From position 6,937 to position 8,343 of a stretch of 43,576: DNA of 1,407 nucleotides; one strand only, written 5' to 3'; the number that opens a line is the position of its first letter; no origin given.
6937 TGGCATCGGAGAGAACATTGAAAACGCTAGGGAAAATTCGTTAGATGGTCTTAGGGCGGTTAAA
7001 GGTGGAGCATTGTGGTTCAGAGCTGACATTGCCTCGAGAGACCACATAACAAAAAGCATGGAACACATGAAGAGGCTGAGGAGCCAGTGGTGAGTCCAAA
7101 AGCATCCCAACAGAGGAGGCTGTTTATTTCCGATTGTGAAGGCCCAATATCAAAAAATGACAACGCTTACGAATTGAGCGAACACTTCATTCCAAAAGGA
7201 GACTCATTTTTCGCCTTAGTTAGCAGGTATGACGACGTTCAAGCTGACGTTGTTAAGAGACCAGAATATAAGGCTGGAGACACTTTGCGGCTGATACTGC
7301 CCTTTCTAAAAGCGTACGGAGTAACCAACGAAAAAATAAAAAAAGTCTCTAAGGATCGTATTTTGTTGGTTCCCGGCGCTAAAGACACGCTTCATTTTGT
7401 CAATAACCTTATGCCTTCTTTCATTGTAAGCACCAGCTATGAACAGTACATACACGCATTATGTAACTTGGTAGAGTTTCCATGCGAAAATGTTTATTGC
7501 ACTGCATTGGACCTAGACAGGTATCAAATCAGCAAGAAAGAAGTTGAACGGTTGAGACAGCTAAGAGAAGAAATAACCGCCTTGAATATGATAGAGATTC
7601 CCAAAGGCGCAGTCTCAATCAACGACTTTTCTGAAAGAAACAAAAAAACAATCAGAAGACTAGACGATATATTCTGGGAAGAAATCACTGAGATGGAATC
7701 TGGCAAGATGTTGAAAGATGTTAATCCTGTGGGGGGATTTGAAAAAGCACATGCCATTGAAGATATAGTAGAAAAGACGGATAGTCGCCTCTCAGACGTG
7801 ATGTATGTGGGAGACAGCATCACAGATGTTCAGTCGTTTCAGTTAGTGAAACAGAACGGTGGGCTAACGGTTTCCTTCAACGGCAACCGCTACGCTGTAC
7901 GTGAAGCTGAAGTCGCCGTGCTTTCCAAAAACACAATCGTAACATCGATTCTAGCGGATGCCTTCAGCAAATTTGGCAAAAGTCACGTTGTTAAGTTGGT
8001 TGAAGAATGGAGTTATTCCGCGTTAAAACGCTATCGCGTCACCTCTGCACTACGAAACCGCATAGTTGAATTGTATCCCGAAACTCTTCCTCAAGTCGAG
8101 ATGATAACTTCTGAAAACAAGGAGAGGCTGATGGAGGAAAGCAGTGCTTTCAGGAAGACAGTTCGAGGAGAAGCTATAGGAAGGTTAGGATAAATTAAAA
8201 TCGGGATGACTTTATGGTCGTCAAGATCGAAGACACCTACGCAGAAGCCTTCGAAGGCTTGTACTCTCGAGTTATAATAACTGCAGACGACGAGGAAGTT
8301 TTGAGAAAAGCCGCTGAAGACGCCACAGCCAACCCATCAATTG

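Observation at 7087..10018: HAD-like / Ftr-like / PfkB-kinase triad embedded in the purine operon where GAR transformylase is missing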

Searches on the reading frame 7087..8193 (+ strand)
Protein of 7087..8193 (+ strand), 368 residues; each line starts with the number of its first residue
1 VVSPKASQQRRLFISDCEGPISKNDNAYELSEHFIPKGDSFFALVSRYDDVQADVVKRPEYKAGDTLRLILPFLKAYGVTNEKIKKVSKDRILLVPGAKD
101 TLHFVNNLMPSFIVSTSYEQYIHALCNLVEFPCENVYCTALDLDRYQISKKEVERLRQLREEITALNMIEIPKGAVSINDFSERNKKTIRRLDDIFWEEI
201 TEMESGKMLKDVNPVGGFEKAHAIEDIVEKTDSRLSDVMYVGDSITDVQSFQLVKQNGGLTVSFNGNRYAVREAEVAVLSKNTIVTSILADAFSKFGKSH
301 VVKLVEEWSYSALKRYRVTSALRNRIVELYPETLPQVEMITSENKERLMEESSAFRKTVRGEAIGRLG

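Call 5: search_protein_families(library=pfam, proteins=[window:7087-8193:+])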
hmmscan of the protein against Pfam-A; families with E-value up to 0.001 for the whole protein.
window:7087-8193:+ (368 aa): 3 families
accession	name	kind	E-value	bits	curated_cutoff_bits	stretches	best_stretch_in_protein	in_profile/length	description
PF08282.18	Hydrolase_3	-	9.1e-06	26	20.9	1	126-286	96-243/255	haloacid dehalogenase-like hydrolase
PF00702.32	Hydrolase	-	0.00056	20.8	26.4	0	161-252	105-188/191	haloacid dehalogenase-like hydrolase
PF12710.13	HAD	-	0.00096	20.1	27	0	206-249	141-186/189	haloacid dehalogenase-like hydrolase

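Call 6: search_protein_families(library=ncbifam, proteins=[window:7087-8193:+])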
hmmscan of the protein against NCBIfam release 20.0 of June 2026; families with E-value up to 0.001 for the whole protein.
window:7087-8193:+ (368 aa): 6 families
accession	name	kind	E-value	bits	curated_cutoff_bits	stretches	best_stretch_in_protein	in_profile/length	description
TIGR01488.1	HAD-SF-IB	subfamily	5.9e-06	26.4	45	0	12-146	1-125/177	HAD-IB family phosphatase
TIGR01484.1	HAD-SF-IIB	subfamily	1.1e-05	25.6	41.8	1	164-255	117-216/221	HAD-IIB family hydrolase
TIGR00685.1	T6PP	equivalog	1.9e-05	24.7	68.05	1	194-264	141-222/250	trehalose-phosphatase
TIGR00099.1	Cof-subfamily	subfamily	0.00024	20.8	137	1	180-255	149-224/256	Cof-type HAD-IIB family hydrolase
TIGR01489.1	DKMTPPase-SF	subfamily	0.00042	20.5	81.55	0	43-127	20-107/188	MtnX-like HAD-IB family phosphatase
NF010109.0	PRK13582.1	equivalog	0.0005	19.8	133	0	56-170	34-144/205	bifunctional phosphoserine phosphatase/homoserine phosphotransferase ThrH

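Call 21: search_solved_structures(query=window:7087-8193:+, max_evalue=1, show_alignments=2)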
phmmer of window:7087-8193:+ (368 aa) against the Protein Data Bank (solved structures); distinct sequences matched with E-value up to 1: 5.
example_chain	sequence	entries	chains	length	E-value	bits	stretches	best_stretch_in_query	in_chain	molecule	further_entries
1y8a_A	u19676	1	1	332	6.5e-29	104.8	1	9-290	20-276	hypothetical protein AF1437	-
6qj6_A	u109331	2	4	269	0.01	18.6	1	200-269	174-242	Trehalose 6-phosphate phosphatase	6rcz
7a6h_D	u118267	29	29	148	0.4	13.4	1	303-352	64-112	DNA-directed RNA polymerase III subunit RPC9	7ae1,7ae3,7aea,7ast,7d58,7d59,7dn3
3dka_A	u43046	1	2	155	0.47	13.2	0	306-366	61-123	DinB-like Protein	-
6upb_A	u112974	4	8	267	0.59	12.9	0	197-264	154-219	Trehalose-phosphate phosphatase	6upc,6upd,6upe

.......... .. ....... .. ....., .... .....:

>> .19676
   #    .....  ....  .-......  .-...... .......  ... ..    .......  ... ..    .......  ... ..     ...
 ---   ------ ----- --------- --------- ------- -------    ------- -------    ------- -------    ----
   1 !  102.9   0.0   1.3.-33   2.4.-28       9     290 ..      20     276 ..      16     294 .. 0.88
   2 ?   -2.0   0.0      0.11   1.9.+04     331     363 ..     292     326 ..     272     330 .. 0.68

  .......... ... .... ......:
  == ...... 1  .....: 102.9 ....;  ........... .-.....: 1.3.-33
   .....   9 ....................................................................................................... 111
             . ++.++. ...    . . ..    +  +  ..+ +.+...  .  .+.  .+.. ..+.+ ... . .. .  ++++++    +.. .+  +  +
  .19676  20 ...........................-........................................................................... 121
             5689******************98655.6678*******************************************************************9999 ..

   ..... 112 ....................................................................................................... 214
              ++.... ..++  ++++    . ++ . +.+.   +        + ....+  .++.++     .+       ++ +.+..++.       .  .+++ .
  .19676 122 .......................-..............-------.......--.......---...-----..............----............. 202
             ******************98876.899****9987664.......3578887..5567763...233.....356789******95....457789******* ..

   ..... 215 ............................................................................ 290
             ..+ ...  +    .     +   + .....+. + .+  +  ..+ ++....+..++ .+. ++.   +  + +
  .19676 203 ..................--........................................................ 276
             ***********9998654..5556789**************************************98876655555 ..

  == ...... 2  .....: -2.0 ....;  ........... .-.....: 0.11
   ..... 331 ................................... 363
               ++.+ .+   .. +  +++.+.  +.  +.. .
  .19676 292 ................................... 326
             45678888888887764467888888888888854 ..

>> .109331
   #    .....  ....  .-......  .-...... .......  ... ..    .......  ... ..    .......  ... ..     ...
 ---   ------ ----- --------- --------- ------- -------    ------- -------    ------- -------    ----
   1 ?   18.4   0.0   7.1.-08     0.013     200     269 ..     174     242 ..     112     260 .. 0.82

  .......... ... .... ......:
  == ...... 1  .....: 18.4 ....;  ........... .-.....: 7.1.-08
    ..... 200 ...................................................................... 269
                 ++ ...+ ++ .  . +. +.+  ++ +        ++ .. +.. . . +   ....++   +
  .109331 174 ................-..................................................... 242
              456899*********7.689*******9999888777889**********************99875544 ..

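Call 26: search_protein_representatives(protein=window:7087-8193:+)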
Query: 368 residues. Proteins with E-value up to 0.001 (for the whole library): 650; up to 1e-10: 478; up to 1e-30: 239. The best 150 are listed.
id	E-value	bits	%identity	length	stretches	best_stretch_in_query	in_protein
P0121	2.5e-143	494.1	62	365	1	8-368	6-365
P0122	1.4e-135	468.7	56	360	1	10-368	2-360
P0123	1.2e-125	436.0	54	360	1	10-368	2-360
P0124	4.8e-120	417.6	54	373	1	9-368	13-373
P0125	1.3e-108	380.0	49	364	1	11-368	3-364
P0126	5.9e-106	371.3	49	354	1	11-368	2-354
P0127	1.0e-105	370.5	49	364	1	9-368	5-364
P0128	2.3e-105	369.3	49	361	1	11-368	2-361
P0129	2.5e-105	369.2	49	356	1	10-368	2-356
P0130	8.1e-100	351.1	51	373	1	11-368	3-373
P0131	1.6e-99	350.1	47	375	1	8-368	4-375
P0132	3.4e-99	349.0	47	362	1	9-363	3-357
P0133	3.8e-99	348.9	47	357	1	9-368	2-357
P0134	1.5e-98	346.9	49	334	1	35-368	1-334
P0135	1.4e-96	340.5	46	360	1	10-368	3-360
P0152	6.1e-89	315.3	45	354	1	10-368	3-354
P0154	4.7e-88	312.4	43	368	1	13-368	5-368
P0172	6.7e-76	272.4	43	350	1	12-368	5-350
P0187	2.6e-69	250.8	43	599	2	7-310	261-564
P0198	2.5e-63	231.1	36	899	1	5-368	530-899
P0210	1.6e-58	215.3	35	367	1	13-368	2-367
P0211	4.4e-58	213.9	39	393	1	13-362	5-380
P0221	9.4e-55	202.9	33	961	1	2-368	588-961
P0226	6.0e-54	200.3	35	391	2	37-368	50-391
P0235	4.5e-52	194.1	42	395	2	38-152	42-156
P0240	4.3e-50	187.6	32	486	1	11-361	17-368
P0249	1.7e-46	175.8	36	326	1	14-327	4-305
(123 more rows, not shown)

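Call 28: search_protein_families(library=pfam, proteins=[P0187, P0198, P0221, P0240, P0235, P0211, P0226], max_evalue=0.001)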
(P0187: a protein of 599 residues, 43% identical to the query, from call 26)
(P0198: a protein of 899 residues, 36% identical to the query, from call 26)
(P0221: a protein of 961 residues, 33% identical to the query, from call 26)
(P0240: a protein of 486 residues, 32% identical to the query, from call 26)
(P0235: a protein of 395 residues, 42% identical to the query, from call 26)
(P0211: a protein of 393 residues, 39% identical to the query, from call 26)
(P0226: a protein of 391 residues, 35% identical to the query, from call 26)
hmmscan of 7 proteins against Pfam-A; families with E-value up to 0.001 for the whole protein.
P0187 (599 aa): 1 family
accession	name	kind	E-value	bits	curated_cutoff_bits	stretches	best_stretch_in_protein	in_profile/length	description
PF00551.24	Formyl_trans_N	-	6.6e-12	46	26.1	1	86-173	62-149/181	Formyl transferase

P0198 (899 aa): 1 family
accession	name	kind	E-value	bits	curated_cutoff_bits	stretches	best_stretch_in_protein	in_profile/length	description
PF08282.18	Hydrolase_3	-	0.00025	21.3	20.9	0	744-812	185-242/255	haloacid dehalogenase-like hydrolase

P0221 (961 aa): 2 families
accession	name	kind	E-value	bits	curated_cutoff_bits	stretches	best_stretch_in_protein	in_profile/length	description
PF08282.18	Hydrolase_3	-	0.00015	22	20.9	1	789-874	171-243/255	haloacid dehalogenase-like hydrolase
PF02222.28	ATP-grasp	-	0.00015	21.9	27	0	427-453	153-179/179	ATP-grasp domain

P0240 (486 aa): 0 families

P0235 (395 aa): 2 families
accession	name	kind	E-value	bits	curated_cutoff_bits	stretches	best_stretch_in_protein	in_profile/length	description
PF12710.13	HAD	-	2.7e-07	31.7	27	0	86-148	71-135/189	haloacid dehalogenase-like hydrolase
PF00702.32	Hydrolase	-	0.00026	21.9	26.4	0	260-294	156-190/191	haloacid dehalogenase-like hydrolase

P0211 (393 aa): 0 families

P0226 (391 aa): 0 families

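Call 37: list_cluster_members(proteins=[P0172, P0152, P0154, P0187, P0198, P0221, P0226, P0210, P0249, P0240])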
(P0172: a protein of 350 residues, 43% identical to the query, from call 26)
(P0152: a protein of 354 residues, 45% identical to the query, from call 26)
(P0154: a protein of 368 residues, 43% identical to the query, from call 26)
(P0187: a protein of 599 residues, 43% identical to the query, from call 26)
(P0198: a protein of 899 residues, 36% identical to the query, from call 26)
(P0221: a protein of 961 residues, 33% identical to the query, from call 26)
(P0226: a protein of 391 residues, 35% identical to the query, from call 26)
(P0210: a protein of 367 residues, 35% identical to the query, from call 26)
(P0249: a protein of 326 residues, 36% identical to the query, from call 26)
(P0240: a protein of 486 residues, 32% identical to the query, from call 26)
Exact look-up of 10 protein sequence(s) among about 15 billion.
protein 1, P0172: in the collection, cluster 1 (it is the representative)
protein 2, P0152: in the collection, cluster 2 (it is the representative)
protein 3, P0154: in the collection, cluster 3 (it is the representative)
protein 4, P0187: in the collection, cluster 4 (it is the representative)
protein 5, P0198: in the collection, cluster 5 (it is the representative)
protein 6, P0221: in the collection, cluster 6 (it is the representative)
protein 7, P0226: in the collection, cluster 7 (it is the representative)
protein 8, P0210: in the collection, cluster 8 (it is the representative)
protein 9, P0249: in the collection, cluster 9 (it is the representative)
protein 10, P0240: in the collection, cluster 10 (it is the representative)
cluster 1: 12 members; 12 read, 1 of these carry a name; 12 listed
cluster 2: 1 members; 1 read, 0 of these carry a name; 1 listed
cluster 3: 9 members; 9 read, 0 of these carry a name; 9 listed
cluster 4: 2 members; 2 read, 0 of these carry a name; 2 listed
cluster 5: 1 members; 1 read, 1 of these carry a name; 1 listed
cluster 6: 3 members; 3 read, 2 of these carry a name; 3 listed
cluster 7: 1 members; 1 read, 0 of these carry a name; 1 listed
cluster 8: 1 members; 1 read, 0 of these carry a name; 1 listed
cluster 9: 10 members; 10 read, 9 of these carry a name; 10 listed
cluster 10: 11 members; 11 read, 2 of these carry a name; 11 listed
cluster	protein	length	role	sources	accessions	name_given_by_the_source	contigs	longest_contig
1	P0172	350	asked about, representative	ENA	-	-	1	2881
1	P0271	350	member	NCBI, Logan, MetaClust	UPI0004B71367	status=active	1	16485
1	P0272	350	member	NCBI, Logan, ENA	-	-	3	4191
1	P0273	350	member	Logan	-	-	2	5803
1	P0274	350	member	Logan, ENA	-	-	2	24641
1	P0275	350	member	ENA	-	-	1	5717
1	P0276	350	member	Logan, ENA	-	-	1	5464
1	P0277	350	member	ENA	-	-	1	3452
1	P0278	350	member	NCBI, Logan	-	-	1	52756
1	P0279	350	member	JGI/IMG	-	-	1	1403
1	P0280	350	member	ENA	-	-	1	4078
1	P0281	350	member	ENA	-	-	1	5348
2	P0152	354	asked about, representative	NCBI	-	-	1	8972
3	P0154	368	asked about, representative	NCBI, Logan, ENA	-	-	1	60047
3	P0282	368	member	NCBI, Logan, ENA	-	-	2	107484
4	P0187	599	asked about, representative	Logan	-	-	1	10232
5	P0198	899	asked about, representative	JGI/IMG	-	energy-converting hydrogenase A subunit R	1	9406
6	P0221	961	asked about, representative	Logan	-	-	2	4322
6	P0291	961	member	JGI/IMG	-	energy-converting hydrogenase A subunit R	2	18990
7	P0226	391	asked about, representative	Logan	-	-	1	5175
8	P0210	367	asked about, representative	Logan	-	-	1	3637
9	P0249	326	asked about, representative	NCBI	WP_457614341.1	HAD hydrolase family protein [Methanopyrus sp.]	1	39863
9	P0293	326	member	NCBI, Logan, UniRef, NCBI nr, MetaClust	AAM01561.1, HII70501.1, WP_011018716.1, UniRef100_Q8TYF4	hypothetical protein [Methanopyrus kandleri] | phosphoserine phosphatase n=2 Tax=Methanopyrus kandleri TaxID=2320 RepID=Q8TYF4_METKA | status=active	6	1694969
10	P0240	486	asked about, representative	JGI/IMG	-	-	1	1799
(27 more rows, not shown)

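Call 38: find_encoding_contigs(protein=P0293, flank=10000, max_places=1)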
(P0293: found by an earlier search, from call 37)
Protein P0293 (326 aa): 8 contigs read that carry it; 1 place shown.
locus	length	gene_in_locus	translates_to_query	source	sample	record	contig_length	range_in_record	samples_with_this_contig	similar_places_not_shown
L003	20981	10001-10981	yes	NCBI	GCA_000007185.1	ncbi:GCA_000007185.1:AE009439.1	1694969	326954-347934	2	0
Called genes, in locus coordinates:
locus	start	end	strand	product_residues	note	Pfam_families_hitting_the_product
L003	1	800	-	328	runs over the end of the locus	PF01008:IF-2B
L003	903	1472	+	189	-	-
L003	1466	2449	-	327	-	PF08461:WHD_RNase_R, PF01995:NRD1_2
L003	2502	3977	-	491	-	PF03951:Gln-synt_N, PF00120:Gln-synt_C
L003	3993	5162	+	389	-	-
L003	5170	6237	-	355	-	PF04055:Radical_SAM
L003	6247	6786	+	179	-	PF02778:tRNA_int_endo_N, PF01974:tRNA_int_endo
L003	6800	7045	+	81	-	PF08281:Sigma70_r4_2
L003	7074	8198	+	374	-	PF00579:tRNA-synt_1b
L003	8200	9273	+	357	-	PF02926:THUMP, PF01728:FtsJ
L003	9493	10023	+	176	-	-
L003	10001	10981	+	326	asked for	PF00702:Hydrolase (faint)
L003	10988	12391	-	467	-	PF09818:ABC_ATPase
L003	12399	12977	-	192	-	-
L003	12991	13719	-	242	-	-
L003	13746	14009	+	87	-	PF04457:MJ1316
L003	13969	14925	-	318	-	PF22641:TiaS_TCKD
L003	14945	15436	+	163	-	-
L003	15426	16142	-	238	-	PF09876:DUF2103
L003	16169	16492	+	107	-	-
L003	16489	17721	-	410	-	PF00368:HMG-CoA_red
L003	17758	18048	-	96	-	-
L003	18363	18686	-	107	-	-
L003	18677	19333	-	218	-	PF01206:TusA, PF02635:DsrE, PF13686:DrsE_2 (faint)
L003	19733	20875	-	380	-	PF01837:HcyBio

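Call 39: find_encoding_contigs(protein=P0291, flank=10000, max_places=2)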
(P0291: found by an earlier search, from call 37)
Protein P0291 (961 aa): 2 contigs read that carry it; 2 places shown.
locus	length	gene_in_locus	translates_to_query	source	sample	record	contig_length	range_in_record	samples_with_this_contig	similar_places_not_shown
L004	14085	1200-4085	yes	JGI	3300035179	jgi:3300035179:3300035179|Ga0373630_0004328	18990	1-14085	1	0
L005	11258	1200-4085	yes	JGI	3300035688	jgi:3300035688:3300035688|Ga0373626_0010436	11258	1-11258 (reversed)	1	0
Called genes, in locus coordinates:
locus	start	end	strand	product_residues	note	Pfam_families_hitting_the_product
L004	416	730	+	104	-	-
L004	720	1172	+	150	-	-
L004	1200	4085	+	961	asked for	-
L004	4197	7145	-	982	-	PF02384:N6_Mtase (weak), PF20473:MmeI_Mtase (faint), PF07669:Eco57I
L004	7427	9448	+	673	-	PF13175:AAA_15, PF13304:AAA_21, PF20469:OLD-like_TOPRIM (weak)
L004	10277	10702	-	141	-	-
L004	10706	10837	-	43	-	-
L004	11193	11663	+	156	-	-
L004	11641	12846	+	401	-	-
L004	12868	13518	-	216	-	PF22769:DCD, PF00692:dUTPase (weak)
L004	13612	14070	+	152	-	PF00692:dUTPase, PF22769:DCD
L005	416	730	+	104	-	-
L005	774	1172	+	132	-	-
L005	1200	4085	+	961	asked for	-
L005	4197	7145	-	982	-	PF02384:N6_Mtase (weak), PF20473:MmeI_Mtase (faint), PF07669:Eco57I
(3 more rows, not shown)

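Call 40: find_encoding_contigs(protein=P0187, flank=10000, max_places=2)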
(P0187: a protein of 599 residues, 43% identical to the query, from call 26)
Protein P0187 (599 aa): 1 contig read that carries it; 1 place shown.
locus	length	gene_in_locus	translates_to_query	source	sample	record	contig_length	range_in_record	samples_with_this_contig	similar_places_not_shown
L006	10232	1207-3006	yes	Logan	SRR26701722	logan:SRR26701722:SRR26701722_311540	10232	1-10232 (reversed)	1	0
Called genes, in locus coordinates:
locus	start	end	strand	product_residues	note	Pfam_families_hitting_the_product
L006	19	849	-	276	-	PF00532:Peripla_BP_1, PF13407:Peripla_BP_4, PF13377:Peripla_BP_3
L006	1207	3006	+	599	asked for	PF00551:Formyl_trans_N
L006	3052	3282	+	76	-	PF12797:Fer4_2 (faint), PF13237:Fer4_10 (faint), PF25160:LdpA_Fe-S-bd (faint), PF14697:Fer4_21, PF12838:Fer4_7, PF13187:Fer4_9 (weak), PF00037:Fer4 (weak), PF12837:Fer4_6 (weak), +4 more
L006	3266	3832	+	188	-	PF01330:RuvA_N, PF14520:HHH_5, PF07499:RuvA_C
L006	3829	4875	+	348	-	PF05496:RuvB_N, PF06068:TIP49 (weak), PF00004:AAA, PF07728:AAA_5 (weak), PF17864:AAA_lid_4, PF05491:WHD_RuvB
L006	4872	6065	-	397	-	PF00291:PALP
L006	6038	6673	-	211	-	PF00697:PRAI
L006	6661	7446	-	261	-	PF00218:IGPS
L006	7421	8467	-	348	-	PF02885:Glycos_trans_3N, PF00591:Glycos_transf_3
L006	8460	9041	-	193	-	PF00117:GATase, PF07722:Peptidase_C26 (weak)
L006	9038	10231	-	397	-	?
